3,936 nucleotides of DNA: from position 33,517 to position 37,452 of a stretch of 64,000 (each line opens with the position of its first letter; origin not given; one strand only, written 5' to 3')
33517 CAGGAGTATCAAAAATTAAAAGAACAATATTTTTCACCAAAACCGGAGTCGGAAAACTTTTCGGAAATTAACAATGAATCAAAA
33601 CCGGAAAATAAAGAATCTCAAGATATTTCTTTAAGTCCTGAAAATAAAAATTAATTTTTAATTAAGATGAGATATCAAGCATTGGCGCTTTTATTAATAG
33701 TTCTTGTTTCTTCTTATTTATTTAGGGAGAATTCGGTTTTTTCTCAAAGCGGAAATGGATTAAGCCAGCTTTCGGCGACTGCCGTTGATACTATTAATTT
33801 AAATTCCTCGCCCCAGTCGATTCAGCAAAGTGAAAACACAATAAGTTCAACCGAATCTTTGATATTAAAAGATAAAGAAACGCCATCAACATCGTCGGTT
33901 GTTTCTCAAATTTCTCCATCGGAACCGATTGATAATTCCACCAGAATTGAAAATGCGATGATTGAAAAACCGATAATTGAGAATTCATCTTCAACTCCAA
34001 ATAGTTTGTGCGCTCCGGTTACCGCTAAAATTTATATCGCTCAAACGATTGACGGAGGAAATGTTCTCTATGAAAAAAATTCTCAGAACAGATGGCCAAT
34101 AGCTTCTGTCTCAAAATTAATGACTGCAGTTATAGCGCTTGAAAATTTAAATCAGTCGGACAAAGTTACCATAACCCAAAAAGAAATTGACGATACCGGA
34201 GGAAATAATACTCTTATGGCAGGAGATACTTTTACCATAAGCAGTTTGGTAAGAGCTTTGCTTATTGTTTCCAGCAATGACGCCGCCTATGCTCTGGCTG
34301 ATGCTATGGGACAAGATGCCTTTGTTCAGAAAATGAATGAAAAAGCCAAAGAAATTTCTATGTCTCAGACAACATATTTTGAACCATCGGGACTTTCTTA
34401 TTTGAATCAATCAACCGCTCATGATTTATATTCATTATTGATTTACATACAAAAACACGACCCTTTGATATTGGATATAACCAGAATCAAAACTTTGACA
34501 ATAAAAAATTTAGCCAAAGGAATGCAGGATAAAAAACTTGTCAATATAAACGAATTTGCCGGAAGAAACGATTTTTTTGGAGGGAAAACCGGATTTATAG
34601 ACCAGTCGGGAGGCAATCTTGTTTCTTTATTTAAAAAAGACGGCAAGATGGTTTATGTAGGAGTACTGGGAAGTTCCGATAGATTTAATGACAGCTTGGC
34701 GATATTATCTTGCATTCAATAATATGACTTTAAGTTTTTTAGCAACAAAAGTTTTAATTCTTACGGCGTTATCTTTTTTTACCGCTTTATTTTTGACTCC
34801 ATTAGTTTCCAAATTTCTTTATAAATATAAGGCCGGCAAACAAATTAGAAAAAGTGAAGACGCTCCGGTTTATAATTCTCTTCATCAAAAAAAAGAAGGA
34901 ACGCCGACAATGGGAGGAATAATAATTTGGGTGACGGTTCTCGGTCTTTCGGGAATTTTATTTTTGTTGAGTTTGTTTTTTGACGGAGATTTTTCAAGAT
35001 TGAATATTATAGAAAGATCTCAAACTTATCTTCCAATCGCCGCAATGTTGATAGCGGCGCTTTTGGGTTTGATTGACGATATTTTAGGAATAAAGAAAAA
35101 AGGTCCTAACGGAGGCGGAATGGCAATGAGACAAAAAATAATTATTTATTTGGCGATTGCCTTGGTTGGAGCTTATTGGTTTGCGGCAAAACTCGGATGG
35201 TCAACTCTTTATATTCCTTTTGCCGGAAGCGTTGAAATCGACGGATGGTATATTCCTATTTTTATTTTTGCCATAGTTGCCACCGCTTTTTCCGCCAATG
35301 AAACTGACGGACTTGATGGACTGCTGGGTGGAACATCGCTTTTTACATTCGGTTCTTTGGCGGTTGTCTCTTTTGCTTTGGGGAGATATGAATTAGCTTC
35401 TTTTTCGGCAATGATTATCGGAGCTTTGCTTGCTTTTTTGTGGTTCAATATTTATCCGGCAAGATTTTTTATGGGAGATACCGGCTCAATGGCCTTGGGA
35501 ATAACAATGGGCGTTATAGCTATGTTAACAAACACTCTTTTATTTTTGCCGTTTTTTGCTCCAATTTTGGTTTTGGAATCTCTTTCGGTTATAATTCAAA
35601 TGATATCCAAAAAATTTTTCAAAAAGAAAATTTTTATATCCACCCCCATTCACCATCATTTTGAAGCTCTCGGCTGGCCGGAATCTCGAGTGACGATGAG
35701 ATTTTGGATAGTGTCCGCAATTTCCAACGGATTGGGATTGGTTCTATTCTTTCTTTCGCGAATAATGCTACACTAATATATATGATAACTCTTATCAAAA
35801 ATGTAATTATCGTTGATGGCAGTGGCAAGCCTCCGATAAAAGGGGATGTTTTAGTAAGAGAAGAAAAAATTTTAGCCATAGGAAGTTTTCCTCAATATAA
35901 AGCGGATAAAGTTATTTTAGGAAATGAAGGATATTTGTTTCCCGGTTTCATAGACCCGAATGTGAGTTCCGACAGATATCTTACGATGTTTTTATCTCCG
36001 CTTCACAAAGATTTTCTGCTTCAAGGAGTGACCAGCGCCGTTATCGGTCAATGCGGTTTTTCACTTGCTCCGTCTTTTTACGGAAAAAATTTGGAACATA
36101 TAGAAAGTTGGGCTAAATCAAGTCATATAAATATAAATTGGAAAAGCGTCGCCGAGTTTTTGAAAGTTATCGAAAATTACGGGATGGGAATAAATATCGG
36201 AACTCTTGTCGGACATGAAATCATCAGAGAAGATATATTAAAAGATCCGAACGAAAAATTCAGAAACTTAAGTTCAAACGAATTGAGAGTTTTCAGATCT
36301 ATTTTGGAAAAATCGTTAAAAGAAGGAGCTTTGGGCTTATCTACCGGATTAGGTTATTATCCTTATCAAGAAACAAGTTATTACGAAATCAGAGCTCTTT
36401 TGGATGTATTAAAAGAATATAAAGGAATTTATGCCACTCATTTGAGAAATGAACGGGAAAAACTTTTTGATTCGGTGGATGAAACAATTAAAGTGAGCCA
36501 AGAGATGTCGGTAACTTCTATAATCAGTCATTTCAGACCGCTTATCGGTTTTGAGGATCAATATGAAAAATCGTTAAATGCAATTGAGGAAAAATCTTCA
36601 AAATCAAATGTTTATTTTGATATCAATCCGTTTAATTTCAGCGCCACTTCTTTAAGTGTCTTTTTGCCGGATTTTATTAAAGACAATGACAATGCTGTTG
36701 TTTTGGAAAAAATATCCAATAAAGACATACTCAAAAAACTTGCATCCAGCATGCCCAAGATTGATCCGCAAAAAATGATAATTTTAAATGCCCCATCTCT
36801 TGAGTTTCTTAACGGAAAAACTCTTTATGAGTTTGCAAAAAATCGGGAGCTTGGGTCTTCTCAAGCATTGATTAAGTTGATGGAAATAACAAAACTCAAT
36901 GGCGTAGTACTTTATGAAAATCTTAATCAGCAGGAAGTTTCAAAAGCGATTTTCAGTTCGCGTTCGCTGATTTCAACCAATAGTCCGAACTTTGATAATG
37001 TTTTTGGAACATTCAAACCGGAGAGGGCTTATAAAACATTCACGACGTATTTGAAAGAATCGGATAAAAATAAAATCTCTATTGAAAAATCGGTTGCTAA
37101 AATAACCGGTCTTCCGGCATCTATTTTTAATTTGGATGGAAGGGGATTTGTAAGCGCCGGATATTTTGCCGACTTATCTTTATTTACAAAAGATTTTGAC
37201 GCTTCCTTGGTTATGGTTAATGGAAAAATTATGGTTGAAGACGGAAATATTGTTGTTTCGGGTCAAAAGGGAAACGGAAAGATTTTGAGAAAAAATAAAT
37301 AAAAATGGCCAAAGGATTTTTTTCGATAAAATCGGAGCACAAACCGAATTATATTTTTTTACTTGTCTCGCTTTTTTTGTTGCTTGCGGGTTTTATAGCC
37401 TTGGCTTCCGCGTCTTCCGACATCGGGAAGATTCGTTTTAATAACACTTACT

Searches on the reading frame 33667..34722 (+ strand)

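Call 45: search_protein_families(library=pfam, proteins=[window:33667-34722:+], max_evalue=0.0001)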
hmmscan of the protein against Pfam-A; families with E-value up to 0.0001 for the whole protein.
window:33667-34722:+ (351 aa): 3 families
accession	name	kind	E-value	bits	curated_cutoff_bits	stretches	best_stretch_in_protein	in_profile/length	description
PF00768.25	Peptidase_S11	-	2.8e-40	138.7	27.6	1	117-336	9-237/239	D-alanyl-D-alanine carboxypeptidase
PF13354.11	Beta-lactamase2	-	2.4e-11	43.8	22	1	124-286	4-177/214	Beta-lactamase enzyme family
PF02113.21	Peptidase_S13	-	2.9e-06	26.7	22.8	0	124-168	22-66/444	D-Ala-D-Ala carboxypeptidase 3 (S13) family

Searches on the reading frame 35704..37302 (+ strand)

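Call 58: search_protein_families(library=pfam, proteins=[window:35704-37302:+], max_evalue=0.0001)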
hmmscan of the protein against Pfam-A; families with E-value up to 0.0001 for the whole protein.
window:35704-37302:+ (532 aa): 1 family
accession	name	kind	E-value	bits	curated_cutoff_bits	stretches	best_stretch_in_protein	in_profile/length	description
PF01979.26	Amidohydro_1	-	6.7e-06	26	25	0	419-510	249-345/345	Amidohydrolase family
